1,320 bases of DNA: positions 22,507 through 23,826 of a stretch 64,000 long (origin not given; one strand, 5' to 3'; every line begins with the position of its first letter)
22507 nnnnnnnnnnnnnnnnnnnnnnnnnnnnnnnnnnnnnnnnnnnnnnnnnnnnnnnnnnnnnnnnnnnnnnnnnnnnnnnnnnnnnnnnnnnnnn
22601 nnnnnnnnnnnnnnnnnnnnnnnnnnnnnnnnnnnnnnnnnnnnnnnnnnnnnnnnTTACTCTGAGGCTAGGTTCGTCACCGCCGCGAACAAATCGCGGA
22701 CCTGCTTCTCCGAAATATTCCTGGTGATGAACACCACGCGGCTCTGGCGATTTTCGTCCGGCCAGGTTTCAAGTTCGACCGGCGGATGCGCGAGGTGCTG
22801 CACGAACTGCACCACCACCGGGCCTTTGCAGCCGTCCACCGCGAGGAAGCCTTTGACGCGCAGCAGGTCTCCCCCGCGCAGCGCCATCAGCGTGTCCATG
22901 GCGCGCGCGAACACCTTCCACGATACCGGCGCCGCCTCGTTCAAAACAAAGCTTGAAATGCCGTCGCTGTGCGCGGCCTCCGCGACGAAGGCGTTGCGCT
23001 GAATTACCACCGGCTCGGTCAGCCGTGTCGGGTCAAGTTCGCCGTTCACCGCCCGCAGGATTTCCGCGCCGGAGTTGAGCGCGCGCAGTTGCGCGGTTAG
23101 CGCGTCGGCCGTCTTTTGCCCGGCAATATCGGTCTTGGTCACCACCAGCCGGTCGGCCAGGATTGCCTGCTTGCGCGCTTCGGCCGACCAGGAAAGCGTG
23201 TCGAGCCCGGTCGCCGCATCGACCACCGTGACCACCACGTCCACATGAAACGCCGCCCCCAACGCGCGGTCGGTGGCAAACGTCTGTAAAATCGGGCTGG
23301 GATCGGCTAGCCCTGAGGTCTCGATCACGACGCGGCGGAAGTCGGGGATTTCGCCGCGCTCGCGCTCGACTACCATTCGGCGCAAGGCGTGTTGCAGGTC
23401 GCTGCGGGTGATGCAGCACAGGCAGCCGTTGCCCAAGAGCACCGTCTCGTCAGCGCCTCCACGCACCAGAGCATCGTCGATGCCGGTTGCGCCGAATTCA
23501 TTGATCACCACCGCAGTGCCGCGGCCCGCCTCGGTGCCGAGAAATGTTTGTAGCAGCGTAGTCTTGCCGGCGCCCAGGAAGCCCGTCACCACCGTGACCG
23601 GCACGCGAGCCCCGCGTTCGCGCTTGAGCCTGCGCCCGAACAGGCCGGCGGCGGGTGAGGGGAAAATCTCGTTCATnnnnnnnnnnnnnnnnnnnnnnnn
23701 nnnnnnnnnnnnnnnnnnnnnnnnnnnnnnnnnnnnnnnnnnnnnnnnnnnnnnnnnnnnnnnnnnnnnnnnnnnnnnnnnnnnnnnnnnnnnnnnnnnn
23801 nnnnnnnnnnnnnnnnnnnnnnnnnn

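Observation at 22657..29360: Seven-gene operon with no frameshifts: two-permease ABC importer + embedded enoyl-CoA hydratase + cytoplasmic LVIVD-like beta-propeller + CobW/G3E metallochaperone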

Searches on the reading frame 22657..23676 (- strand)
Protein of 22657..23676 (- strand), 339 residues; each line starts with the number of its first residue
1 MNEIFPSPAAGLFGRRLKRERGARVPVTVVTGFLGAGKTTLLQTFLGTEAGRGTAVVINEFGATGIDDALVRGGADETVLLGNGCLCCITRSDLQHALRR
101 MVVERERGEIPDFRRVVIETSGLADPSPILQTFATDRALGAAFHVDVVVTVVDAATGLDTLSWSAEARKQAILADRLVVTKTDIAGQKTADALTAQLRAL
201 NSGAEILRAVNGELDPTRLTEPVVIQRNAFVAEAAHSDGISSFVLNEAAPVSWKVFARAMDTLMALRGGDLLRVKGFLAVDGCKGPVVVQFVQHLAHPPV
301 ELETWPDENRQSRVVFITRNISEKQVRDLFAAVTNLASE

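Call 3: search_protein_families(library=pfam, proteins=[window:22657-23676:-], max_evalue=0.01)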
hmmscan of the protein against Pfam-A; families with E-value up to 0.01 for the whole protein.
window:22657-23676:- (339 aa): 3 families
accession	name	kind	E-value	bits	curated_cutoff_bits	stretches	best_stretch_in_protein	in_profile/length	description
PF02492.25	cobW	-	4.4e-46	157.2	20.7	1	26-207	1-179/180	CobW/HypB/UreG, nucleotide-binding domain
PF07683.19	CobW_C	-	1.2e-20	73.6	22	1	240-333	1-93/94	Cobalamin synthesis protein cobW C-terminal domain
PF13401.12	AAA_22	-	0.0024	18.6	27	0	27-52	7-32/130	AAA domain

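Call 4: search_protein_families(library=ncbifam, proteins=[window:22657-23676:-], max_evalue=0.01)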
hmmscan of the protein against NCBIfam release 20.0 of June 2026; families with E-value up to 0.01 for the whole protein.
window:22657-23676:- (339 aa): 7 families
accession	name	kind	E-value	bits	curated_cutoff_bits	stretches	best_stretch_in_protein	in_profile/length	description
NF008578.0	PRK11537.1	equivalog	4.4e-62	210.1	361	1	25-334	4-317/318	GTPase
TIGR02475.1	CobW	equivalog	1.6e-39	135.7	332.1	2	23-155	2-134/342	cobalamin biosynthesis protein CobW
NF038288.1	chaper_GTP_ZigA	equivalog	2.8e-32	112.1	600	1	25-278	1-288/390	zinc metallochaperone GTPase ZigA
NF041053.1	CobW_rel_Se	equivalog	6.5e-09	35.7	180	1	27-203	3-175/195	CobW-related selenoprotein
NF047431.1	hiber_recruit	equivalog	0.00011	21.3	375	1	24-183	1-164/402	ribosome hibernation factor-recruiting GTPase MRF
NF000908.1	PRK00089.1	equivalog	0.00042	19.7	237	1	114-206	52-145/291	GTPase Era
TIGR00231.1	small_GTP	domain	0.0005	19.9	42.5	0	29-49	7-27/164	GTP-binding protein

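Call 50: search_solved_structures(query=window:22657-23676:-, max_evalue=0.00001)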
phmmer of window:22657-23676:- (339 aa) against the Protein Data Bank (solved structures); distinct sequences matched with E-value up to 0.00001: 2.
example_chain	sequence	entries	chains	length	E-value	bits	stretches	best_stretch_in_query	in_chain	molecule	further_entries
1nij_A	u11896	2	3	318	1.1e-48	169.6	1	25-333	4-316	Hypothetical protein yjiA | Uncharacterized GTP-binding protein YjiA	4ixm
4ixn_A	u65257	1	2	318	1.8e-46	162.3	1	25-333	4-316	Uncharacterized GTP-binding protein YjiA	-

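Call 97: search_dna_similar(query=window:22657-23676:-, collection=plasmids, mode=protein, max_rows=25, max_evalue=1e-40)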
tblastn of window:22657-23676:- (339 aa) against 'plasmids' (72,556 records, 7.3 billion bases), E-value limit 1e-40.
Records with a match: 125; places in all: 130; records where one place covers at least 80% of the query: 125.
Best place of each record, by identity: <60% 125.
By first word of the organism name: Rhizobium 33; Shinella 12; Aminobacter 10; Rahnella 10; Klebsiella 8; Sinorhizobium 7; Thioclava 6; Paraburkholderia 4; Skermanella 4; Burkholderia 3; and 23 more.
By predicted mobility (MOB-suite, as given by PLSDB): non-mobilizable 90; conjugative 26; mobilizable 9.
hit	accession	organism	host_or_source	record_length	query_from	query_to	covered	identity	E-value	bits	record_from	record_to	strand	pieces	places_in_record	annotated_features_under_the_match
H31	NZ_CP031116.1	Rubrobacter indicoceani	cell culture,marine sediment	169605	16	336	95%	42.3%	3e-55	201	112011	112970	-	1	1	GTP-binding protein | hypothetical protein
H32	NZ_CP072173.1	Rhizobium sp. AB2/73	Phyla canescens,cell culture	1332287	20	334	93%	42.5%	3e-64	227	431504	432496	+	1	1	record has no annotation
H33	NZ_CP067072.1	Rhizobium sp. AB2/73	Phyla canescens,cell culture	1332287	20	334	93%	42.5%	3e-64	227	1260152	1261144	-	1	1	record has no annotation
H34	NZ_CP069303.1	Shinella sp. PSBB067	monoisolate,Minnesota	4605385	12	332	95%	41.7%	7e-59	211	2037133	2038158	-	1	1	none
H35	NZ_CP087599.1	Paracoccus sp. MA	cell culture,soil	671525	25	337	92%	42.7%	5e-61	218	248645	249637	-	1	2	GTP-binding protein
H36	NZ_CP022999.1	Rhizobium sp. 11515TR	Cell culture,agricultural soil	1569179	7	334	97%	40.7%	2e-63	225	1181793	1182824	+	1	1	none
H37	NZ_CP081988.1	Shinella oryzae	cell culture,rhizosphere soil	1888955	13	332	94%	41.1%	5e-57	206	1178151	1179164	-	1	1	none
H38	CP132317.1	Shinella sumterensis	Homo sapiens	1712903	13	332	94%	41.0%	3e-57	207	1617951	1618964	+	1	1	GTP-binding protein | hypothetical protein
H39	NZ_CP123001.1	Neorhizobium petrolearium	single cell,petroleum contaminated soil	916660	5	339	99%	39.1%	2e-51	190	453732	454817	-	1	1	GTP-binding protein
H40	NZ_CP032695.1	Rhizobium jaguaris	Calliandra grandiflora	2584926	25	334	91%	42.1%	7e-64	226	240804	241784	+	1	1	none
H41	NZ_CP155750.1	Sphingomonas parapaucimobilis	Chinese cabbage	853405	22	334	92%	41.5%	1e-59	214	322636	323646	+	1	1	GTP-binding protein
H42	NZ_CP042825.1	Rhizobium sp. WL3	Wheat,phyllosphere swab,leaves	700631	23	332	91%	41.9%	1e-58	211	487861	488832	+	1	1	GTP-binding protein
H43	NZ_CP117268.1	Rhizobium rhododendri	Rhododendron sp.,pure bacterial ...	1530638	9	336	97%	39.6%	2e-59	213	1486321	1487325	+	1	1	record has no annotation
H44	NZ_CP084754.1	Roseateles sp. XES5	Xenopus laevis,bacterial culture,swab ...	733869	23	332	91%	41.8%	2e-57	207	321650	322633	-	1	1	GTP-binding protein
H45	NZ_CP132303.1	Shinella sumterensis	Homo sapiens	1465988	13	332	94%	40.4%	6e-56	203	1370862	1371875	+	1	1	none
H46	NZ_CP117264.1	Rhizobium tumorigenes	Rubus sp.,pure bacterial culture,Aerial ...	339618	9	336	97%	39.3%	9e-58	208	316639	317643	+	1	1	GTP-binding protein | hypothetical protein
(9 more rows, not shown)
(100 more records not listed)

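Call 98: get_annotated_region(hit=H46, flank=7000)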
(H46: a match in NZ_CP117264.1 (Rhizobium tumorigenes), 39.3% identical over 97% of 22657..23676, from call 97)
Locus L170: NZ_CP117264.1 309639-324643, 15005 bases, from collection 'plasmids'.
description: Rhizobium tumorigenes strain 932 plasmid unnamed1, complete sequence
organism: Rhizobium tumorigenes (NCBI taxid 2041385)
taxonomy: Bacteria; Pseudomonadota; Alphaproteobacteria; Hyphomicrobiales; Rhizobiaceae; Rhizobium; Rhizobium tumorigenes
host: -; source: Rubus sp.,pure bacterial culture,Aerial tumor; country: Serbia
typing (MOB-suite, as given by PLSDB): non-mobilizable
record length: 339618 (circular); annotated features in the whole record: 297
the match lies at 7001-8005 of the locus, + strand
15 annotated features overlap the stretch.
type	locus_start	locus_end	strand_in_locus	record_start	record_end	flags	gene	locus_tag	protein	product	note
CDS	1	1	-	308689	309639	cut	-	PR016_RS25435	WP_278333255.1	ABC transporter permease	GO:0008643 - carbohydrate transport [Evidence IEA]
CDS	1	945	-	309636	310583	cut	-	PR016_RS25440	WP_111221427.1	ABC transporter permease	GO:0008643 - carbohydrate transport [Evidence IEA]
CDS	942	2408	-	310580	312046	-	-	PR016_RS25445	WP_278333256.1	sugar ABC transporter ATP-binding protein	-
CDS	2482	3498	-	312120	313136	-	-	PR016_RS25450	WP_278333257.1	ABC transporter substrate-binding protein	-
CDS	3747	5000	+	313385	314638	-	-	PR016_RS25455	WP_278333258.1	sensor histidine kinase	-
CDS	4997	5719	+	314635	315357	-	-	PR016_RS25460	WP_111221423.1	response regulator transcription factor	GO:0000160 - phosphorelay signal transduction system [Evidence IEA]; GO:0006355 - regulation of DNA-templated ...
CDS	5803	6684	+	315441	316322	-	-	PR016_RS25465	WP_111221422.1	polysaccharide deacetylase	-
CDS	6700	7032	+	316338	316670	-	-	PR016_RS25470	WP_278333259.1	hypothetical protein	-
CDS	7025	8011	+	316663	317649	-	-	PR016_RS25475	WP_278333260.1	GTP-binding protein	-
CDS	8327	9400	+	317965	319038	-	-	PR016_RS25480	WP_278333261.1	putative urea ABC transporter substrate-binding protein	-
CDS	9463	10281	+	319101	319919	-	-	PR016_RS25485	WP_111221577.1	ABC transporter permease subunit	GO:0055085 - transmembrane transport [Evidence IEA]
CDS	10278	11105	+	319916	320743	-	-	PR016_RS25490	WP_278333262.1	ABC transporter ATP-binding protein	GO:0006810 - transport [Evidence IEA]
CDS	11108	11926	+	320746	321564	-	-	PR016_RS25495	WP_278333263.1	urea amidolyase associated protein UAAP1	-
CDS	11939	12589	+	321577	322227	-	-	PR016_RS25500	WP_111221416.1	urea amidolyase associated protein UAAP2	-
CDS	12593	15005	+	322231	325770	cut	uca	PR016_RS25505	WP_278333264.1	urea carboxylase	GO:0019627 - urea metabolic process [Evidence IEA]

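Call 99: get_annotated_region(hit=H38, flank=7000)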
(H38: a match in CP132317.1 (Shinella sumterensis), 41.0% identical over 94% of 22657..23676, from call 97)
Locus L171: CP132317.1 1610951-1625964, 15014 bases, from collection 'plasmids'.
description: Shinella sumterensis strain UPHL-collab-3 plasmid unnamed1, complete sequence
organism: Shinella sumterensis (NCBI taxid 1967501)
taxonomy: Bacteria; Pseudomonadota; Alphaproteobacteria; Hyphomicrobiales; Rhizobiaceae; Shinella; Shinella sumterensis
host: -; source: Homo sapiens; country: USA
typing (MOB-suite, as given by PLSDB): non-mobilizable
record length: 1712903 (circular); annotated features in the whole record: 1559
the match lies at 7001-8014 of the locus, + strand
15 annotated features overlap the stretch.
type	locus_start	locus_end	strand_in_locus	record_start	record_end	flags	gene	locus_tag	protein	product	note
CDS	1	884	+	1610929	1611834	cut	-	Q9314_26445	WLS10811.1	ABC transporter permease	-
CDS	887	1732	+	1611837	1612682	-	-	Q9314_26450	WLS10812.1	ABC transporter permease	-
CDS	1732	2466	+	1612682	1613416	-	-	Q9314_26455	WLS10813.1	glucose 1-dehydrogenase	-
CDS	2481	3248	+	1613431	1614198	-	-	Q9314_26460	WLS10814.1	SDR family NAD(P)-dependent oxidoreductase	-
CDS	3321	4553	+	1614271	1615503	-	-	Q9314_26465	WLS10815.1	extracellular solute-binding protein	-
CDS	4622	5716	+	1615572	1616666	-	-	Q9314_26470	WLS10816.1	ABC transporter ATP-binding protein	-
CDS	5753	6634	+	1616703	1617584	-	-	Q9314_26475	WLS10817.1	polysaccharide deacetylase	-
CDS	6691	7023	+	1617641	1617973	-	-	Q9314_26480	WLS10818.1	hypothetical protein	-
CDS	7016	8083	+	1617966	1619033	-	-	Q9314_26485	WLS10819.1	GTP-binding protein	-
CDS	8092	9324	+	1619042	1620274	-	-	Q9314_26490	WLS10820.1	extracellular solute-binding protein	-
CDS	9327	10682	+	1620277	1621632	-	-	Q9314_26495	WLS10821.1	amidase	-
CDS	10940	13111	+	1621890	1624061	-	-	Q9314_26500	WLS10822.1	ATP-binding protein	-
CDS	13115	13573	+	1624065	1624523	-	-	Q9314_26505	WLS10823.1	response regulator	-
CDS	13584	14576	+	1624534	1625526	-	-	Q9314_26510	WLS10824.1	HWE histidine kinase domain-containing protein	-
CDS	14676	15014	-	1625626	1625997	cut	-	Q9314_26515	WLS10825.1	response regulator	-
